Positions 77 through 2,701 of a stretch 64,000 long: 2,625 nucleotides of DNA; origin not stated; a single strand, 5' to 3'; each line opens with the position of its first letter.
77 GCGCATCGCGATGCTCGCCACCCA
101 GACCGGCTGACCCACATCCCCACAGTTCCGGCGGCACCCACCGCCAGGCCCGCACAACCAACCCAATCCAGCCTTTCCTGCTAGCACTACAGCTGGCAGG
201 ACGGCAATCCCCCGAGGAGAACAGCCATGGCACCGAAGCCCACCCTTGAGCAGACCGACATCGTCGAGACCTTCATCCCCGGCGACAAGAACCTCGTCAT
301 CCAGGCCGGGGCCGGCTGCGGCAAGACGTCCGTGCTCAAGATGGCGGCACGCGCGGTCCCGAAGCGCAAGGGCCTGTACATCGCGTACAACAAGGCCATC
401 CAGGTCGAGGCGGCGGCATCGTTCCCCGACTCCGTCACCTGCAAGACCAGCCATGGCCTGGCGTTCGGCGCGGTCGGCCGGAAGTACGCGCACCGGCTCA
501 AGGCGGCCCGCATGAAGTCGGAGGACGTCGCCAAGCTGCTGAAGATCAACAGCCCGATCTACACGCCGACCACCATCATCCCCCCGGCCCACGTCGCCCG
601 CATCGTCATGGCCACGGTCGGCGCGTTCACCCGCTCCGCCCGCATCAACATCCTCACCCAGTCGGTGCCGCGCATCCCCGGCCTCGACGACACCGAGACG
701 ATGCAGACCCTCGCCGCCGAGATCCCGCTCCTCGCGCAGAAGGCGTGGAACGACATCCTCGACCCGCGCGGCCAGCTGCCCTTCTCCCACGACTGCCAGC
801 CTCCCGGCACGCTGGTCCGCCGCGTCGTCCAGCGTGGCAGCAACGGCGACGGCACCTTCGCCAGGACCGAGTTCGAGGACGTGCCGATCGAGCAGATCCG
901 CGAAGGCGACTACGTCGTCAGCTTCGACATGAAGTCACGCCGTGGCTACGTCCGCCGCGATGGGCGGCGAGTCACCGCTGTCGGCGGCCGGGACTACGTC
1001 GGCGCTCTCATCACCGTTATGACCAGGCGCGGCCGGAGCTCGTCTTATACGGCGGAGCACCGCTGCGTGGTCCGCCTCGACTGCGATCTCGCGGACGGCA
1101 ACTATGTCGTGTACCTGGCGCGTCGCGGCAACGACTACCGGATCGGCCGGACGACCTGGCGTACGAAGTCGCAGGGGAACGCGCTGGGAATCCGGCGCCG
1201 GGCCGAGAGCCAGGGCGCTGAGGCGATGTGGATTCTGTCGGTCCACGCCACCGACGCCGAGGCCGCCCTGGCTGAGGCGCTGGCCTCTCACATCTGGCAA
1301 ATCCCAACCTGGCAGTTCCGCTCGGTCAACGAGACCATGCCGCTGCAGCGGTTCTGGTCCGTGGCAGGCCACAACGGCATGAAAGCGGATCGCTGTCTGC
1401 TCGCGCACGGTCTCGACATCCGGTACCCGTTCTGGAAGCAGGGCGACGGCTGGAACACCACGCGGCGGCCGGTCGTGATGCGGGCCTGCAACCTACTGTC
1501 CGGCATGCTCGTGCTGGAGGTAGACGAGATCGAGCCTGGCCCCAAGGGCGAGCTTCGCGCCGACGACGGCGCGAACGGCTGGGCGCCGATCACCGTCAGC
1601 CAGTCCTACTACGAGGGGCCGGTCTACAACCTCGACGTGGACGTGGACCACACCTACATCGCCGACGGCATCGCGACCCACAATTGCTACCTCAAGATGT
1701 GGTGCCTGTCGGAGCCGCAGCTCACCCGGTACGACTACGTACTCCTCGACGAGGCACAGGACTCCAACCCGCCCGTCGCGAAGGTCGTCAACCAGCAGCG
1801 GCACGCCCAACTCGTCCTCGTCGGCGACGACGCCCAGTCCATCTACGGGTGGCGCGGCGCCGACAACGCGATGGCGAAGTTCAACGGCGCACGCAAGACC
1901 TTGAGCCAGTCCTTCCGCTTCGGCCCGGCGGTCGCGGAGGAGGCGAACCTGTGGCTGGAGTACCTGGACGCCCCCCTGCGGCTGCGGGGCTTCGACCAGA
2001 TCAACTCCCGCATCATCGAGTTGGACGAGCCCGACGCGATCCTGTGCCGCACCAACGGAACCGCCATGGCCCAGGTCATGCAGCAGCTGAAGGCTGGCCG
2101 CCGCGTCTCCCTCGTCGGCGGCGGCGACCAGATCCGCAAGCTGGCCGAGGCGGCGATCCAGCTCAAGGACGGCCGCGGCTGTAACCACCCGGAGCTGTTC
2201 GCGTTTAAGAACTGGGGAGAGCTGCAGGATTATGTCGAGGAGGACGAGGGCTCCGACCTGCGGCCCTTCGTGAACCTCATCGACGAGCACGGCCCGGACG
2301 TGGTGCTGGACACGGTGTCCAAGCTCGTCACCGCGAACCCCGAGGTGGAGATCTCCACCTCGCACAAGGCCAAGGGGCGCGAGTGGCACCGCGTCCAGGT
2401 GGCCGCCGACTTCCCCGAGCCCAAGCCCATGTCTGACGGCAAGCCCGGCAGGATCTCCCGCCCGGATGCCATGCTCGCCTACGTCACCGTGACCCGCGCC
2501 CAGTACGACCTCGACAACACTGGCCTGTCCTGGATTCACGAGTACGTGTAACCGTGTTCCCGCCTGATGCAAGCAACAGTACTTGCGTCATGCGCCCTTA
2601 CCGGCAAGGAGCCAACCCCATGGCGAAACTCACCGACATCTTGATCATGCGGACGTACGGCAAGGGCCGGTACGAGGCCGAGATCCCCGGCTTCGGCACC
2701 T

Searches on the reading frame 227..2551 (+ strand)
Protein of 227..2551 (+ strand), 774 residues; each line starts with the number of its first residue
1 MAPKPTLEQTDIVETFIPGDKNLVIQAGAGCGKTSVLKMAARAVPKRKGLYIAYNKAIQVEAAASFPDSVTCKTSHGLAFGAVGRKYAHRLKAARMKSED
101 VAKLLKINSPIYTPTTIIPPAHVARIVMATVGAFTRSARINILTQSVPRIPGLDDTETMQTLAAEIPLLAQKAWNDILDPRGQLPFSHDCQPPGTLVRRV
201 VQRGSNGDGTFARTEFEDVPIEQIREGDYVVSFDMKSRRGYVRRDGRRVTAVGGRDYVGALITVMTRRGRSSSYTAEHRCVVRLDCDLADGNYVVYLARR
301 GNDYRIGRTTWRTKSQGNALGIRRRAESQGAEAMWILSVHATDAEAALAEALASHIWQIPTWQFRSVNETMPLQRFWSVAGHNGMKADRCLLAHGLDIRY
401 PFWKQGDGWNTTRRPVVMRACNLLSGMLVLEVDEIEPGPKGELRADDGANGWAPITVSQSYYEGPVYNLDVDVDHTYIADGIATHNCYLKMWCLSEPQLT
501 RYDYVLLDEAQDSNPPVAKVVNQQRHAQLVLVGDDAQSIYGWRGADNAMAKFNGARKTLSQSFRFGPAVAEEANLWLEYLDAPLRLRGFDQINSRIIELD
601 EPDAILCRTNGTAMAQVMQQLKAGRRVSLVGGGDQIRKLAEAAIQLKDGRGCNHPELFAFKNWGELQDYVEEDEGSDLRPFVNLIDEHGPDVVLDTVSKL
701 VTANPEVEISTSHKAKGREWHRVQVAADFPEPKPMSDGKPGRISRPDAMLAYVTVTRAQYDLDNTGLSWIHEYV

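Call 18: search_protein_families(library=pfam, proteins=[window:227-2551:+], max_evalue=0.001)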
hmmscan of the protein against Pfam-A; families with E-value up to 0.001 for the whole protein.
window:227-2551:+ (774 aa): 5 families
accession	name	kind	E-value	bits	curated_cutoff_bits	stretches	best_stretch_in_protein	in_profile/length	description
PF00580.27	UvrD-helicase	-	1.6e-15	57.9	23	1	500-548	211-261/271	UvrD/REP helicase N-terminal domain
PF13245.12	AAA_19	-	4.6e-09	37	25.1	0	20-78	11-71/134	AAA domain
PF13604.12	AAA_30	-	5.4e-07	30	27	0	8-64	5-47/191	AAA domain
PF01443.25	Viral_helicase1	-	1.5e-06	28.6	21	0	493-545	51-104/228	Viral superfamily 1 RNA helicase core domain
PF13361.12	UvrD_C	-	4.9e-05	23.3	25.6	1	702-762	282-343/350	UvrD-like helicase C-terminal domain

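Call 67: find_encoding_contigs(protein=window:227-2551:+, flank=10000, max_places=2)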
Protein window:227-2551:+ (774 aa): 1 contig read that carries it; 1 place shown.
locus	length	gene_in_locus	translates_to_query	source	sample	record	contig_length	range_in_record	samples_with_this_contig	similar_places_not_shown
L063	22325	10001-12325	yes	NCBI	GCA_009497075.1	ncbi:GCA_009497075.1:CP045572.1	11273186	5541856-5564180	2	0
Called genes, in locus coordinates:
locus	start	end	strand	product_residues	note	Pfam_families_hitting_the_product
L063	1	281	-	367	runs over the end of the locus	PF01494:FAD_binding_3, PF13450:NAD_binding_8 (weak)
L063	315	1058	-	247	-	PF08021:FAD_binding_9, PF04954:SIP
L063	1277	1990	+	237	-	PF00440:TetR_N, PF13305:TetR_C_33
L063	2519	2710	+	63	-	PF01047:MarR (weak), PF12802:MarR_2 (weak)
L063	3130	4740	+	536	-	PF00239:Resolvase, PF07508:Recombinase (weak), PF13408:Zn_ribbon_recom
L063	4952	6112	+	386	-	-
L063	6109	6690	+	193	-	-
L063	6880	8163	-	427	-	PF13576:Pentapeptide_3 (faint), PF00805:Pentapeptide, PF13599:Pentapeptide_4 (weak), PF00805:Pentapeptide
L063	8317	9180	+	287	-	-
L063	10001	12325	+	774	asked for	PF01443:Viral_helicase1 (faint), PF13245:AAA_19 (faint), PF13604:AAA_30 (faint), PF00580:UvrD-helicase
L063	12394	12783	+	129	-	-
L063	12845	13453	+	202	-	PF00092:VWA (weak)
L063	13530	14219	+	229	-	-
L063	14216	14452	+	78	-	-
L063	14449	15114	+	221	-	-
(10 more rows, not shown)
